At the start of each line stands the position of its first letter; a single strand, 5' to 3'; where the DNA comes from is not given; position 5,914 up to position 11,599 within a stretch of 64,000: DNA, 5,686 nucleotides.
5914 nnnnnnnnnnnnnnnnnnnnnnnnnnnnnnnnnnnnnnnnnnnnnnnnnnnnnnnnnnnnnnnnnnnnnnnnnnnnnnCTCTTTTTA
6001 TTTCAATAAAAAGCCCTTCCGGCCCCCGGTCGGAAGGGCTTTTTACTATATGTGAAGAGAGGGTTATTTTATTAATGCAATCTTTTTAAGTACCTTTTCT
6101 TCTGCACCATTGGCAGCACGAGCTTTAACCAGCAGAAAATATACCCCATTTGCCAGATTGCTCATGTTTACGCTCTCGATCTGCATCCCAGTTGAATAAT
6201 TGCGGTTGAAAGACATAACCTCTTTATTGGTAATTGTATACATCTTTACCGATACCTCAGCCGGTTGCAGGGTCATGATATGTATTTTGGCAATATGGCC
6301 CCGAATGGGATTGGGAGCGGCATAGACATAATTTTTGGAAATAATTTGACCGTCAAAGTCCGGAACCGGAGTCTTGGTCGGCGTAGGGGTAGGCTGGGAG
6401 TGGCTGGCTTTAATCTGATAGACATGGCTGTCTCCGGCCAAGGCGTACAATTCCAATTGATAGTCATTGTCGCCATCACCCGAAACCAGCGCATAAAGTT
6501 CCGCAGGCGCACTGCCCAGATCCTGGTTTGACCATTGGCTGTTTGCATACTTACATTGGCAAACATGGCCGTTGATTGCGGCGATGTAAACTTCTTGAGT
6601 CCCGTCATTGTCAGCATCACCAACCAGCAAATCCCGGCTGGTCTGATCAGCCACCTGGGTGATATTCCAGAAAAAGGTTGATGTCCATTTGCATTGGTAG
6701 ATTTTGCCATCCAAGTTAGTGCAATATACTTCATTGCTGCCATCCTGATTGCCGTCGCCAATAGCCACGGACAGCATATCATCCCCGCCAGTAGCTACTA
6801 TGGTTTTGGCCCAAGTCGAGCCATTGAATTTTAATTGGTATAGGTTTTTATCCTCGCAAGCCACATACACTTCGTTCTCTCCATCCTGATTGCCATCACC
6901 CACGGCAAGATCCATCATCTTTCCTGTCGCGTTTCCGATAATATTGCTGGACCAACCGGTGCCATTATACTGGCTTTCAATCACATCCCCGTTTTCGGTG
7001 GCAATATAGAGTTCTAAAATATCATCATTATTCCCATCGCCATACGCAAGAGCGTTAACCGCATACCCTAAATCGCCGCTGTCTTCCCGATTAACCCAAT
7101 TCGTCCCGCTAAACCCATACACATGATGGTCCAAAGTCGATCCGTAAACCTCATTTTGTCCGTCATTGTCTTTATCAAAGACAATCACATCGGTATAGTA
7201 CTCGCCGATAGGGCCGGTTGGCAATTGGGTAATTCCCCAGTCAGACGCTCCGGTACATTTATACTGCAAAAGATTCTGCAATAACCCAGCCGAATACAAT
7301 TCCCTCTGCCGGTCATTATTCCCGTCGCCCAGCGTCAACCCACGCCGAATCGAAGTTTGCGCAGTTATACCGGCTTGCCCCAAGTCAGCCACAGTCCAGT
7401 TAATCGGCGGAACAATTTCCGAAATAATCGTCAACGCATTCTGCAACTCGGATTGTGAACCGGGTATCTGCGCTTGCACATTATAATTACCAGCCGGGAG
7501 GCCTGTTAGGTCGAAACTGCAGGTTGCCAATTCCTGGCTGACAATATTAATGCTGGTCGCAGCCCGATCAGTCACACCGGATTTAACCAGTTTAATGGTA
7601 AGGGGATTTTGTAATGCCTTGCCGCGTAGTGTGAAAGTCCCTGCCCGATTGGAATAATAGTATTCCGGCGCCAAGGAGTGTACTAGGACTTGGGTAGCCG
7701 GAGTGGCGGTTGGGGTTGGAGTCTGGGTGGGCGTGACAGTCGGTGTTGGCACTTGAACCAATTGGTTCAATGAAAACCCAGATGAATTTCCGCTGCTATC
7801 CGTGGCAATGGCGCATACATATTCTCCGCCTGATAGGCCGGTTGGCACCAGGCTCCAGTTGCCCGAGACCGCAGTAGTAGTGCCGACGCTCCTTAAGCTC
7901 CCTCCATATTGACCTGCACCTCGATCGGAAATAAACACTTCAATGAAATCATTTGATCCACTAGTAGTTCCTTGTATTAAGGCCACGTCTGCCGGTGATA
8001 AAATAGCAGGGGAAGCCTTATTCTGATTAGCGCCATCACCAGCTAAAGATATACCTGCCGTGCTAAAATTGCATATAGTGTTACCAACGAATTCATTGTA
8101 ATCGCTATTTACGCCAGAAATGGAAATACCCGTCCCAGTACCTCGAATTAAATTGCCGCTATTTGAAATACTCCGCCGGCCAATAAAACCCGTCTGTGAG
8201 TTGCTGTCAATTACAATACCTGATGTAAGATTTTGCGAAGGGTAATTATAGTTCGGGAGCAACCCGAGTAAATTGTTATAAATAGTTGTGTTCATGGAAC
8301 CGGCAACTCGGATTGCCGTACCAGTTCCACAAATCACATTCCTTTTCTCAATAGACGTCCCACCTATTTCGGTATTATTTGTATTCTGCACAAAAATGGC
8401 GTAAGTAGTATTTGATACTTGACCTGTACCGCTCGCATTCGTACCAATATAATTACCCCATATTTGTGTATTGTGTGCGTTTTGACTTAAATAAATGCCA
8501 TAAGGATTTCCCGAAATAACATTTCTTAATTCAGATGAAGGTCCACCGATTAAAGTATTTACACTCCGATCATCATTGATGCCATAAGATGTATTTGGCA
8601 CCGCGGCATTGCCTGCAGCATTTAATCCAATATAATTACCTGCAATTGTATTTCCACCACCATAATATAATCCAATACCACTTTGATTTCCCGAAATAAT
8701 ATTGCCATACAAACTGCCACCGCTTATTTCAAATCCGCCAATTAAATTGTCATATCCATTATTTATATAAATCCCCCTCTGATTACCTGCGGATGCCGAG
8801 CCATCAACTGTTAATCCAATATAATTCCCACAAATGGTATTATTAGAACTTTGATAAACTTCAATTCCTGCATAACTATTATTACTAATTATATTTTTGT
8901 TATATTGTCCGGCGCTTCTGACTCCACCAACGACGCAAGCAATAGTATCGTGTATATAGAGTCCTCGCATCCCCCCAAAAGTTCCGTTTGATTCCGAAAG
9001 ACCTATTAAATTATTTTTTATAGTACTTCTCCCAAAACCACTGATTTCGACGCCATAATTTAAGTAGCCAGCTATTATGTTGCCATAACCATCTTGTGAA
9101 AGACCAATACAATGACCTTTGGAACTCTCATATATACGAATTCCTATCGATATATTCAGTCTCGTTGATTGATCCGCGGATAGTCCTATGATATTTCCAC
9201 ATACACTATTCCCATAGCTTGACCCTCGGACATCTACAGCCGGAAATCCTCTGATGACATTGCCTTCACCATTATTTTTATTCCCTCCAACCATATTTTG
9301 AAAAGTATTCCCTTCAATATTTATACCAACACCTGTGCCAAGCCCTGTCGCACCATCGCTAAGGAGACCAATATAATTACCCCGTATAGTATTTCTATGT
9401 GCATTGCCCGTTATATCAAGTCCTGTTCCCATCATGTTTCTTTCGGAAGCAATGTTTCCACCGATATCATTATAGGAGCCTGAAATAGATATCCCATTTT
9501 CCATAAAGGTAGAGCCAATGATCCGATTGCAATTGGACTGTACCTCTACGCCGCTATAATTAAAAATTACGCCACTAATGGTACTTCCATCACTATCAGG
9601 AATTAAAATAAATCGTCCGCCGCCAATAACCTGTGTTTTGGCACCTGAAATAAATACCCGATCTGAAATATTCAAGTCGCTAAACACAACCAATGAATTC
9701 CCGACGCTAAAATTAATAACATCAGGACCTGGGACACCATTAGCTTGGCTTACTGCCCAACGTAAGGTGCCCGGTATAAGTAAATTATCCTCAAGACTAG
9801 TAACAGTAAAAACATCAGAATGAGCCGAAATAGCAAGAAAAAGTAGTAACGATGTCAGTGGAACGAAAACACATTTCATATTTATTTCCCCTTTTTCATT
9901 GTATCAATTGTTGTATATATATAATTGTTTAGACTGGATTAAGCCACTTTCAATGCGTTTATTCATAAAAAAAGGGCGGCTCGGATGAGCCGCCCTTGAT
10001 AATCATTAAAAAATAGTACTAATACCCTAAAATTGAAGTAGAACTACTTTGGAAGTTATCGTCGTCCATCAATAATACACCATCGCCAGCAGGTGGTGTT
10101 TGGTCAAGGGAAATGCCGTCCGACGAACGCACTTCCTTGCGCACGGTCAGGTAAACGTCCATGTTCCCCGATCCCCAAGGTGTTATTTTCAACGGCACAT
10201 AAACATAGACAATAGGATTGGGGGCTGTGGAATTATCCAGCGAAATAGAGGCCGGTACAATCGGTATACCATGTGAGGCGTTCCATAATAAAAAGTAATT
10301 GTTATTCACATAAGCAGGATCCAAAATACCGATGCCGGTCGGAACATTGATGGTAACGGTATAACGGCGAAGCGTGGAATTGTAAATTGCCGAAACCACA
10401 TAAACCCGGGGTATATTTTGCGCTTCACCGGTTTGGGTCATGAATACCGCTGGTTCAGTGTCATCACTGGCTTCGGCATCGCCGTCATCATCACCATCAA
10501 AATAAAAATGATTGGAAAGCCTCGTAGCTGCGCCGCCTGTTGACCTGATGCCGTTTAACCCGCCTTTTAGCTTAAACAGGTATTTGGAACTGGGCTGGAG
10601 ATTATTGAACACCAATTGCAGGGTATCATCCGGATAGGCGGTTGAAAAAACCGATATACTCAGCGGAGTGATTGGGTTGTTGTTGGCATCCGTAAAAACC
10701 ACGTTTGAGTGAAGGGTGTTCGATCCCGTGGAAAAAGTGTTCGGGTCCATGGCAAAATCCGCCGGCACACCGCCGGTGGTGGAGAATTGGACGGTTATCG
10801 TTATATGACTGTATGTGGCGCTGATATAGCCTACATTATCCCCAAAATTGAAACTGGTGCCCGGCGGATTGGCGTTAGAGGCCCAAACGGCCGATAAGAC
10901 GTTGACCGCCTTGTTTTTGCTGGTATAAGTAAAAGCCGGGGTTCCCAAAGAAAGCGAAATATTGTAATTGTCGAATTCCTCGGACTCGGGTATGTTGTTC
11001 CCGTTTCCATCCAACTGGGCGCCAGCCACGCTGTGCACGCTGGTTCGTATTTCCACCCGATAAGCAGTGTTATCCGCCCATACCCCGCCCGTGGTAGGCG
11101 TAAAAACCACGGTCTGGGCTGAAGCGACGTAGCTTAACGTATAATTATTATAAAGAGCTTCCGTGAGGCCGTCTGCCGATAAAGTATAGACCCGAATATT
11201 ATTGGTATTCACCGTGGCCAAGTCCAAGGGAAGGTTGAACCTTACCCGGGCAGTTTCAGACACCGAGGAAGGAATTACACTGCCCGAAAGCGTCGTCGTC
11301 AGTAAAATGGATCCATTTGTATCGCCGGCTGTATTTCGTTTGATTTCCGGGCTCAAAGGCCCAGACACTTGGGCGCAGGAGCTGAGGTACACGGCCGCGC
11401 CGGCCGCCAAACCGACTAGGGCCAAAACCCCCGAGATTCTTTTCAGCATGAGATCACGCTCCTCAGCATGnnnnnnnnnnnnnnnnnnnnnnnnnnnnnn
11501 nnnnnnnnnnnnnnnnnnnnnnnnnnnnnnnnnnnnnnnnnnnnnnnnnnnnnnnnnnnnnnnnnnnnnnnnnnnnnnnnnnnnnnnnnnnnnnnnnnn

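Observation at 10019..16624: Tandemly duplicated two-gene module: ~600-aa secreted barrel-like protein + ~480-aa Ig-domain lipoprotein, both of unknown function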

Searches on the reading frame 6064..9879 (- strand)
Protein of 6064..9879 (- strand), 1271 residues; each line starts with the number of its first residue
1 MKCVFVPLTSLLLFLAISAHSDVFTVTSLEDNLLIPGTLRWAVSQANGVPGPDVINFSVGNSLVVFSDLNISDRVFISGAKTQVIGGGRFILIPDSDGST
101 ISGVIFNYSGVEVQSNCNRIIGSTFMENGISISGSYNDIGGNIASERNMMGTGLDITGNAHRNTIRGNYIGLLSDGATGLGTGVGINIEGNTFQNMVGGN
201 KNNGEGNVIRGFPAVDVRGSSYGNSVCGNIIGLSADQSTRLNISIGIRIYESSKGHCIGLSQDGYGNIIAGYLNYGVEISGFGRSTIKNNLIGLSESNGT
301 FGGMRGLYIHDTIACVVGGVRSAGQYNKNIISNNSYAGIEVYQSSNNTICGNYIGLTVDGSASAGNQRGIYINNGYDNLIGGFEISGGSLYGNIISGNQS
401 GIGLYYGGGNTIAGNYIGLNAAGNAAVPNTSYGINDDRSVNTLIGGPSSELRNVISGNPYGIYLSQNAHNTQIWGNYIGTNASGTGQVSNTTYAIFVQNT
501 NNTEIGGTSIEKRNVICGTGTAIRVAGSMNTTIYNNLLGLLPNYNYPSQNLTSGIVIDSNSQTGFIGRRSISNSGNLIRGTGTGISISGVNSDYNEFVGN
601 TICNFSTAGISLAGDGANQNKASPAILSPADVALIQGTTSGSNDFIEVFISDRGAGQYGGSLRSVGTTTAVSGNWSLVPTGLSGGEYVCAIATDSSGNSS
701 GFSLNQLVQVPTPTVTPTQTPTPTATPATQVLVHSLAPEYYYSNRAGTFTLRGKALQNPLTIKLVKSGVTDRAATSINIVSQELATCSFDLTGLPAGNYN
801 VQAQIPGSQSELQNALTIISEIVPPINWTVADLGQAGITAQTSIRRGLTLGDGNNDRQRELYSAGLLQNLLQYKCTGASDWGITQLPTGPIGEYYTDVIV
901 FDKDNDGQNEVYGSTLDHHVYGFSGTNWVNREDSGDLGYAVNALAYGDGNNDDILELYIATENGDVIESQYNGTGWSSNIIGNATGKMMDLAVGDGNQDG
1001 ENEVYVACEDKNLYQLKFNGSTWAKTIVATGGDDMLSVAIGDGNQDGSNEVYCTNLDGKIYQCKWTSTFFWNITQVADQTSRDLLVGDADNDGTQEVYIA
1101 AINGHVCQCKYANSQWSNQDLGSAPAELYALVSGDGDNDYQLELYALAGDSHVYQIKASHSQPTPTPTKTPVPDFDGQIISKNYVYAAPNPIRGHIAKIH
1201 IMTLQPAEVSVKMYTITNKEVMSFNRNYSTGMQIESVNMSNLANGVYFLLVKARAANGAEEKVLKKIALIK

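Call 5: search_protein_families(library=pfam, proteins=[window:6064-9879:-], max_evalue=1)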
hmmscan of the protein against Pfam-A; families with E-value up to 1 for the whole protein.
window:6064-9879:- (1271 aa): 7 families
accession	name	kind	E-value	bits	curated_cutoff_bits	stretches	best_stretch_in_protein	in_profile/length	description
PF13517.12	FG-GAP_3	-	2.1e-07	31.9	26.9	3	995-1052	1-60/61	FG-GAP-like repeat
PF18962.6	Por_Secre_tail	-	5.6e-07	30.2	27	1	1189-1257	3-68/75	Secretion system C-terminal sorting domain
PF05048.19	NosD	-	6.3e-06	26.2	23.6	4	358-481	73-172/212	Periplasmic copper-binding protein (NosD)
PF09710.15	Trep_dent_lipo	-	0.0023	17.4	25.3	1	983-1074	299-391/397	Treponema clustered lipoprotein (Trep_dent_lipo)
PF07495.19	Y_Y_Y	-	0.022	15.1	26.6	0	1228-1262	27-55/65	Y_Y_Y domain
PF13620.12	CarboxypepD_reg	-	0.026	15.3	32.3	1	788-818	39-69/82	Carboxypeptidase regulatory-like domain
PF13229.12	Beta_helix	-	0.039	14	25.9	0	489-618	19-125/158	Right handed beta helix region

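Call 6: search_protein_families(library=ncbifam, proteins=[window:6064-9879:-], max_evalue=1)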
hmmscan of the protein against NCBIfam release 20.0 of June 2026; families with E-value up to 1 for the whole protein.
window:6064-9879:- (1271 aa): 4 families
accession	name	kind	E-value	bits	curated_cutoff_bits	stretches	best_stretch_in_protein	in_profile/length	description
NF052323.1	T9SSA_dep_M6i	equivalog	2.2e-12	45.8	600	1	958-1271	757-1043/1043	T9SS-dependent M6-like inactivated metalloprotease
NF009690.0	PRK13211.1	equivalog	0.0014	17.4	481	0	724-814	306-396/477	N-acetylglucosamine-binding protein GbpA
TIGR03804.1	para_beta_helix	repeat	0.0016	18.1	19.45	2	328-354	14-39/44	parallel beta-helix repeat protein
TIGR01781.1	Trep_dent_lipo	paralog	0.0079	15.3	294.45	1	993-1073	322-405/412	clustered-type lipoprotein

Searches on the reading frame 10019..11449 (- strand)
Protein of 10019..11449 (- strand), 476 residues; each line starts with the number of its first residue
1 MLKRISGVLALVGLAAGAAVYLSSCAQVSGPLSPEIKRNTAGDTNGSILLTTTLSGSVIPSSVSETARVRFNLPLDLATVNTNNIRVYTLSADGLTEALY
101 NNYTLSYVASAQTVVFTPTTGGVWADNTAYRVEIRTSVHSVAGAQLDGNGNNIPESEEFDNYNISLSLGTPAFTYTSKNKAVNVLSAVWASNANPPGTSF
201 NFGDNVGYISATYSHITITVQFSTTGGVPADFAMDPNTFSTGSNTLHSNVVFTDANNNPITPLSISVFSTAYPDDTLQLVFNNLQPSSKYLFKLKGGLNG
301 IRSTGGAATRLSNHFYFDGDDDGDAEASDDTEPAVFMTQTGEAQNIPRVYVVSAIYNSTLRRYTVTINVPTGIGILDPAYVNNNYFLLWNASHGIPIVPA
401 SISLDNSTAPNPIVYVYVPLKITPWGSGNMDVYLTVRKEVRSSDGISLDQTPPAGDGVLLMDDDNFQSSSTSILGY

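Call 5: search_protein_families(library=pfam, proteins=[window:10019-11449:-], max_evalue=1)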
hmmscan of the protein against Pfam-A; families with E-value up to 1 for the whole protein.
window:10019-11449:- (476 aa): 1 family
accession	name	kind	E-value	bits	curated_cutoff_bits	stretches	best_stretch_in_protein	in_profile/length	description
PF13205.12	Big_5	-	3.8e-06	28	23.6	1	63-147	21-96/105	Bacterial Ig-like domain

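Call 6: search_protein_families(library=ncbifam, proteins=[window:10019-11449:-], max_evalue=1)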
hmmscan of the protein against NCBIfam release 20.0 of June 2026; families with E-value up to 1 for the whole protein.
window:10019-11449:- (476 aa): 0 families
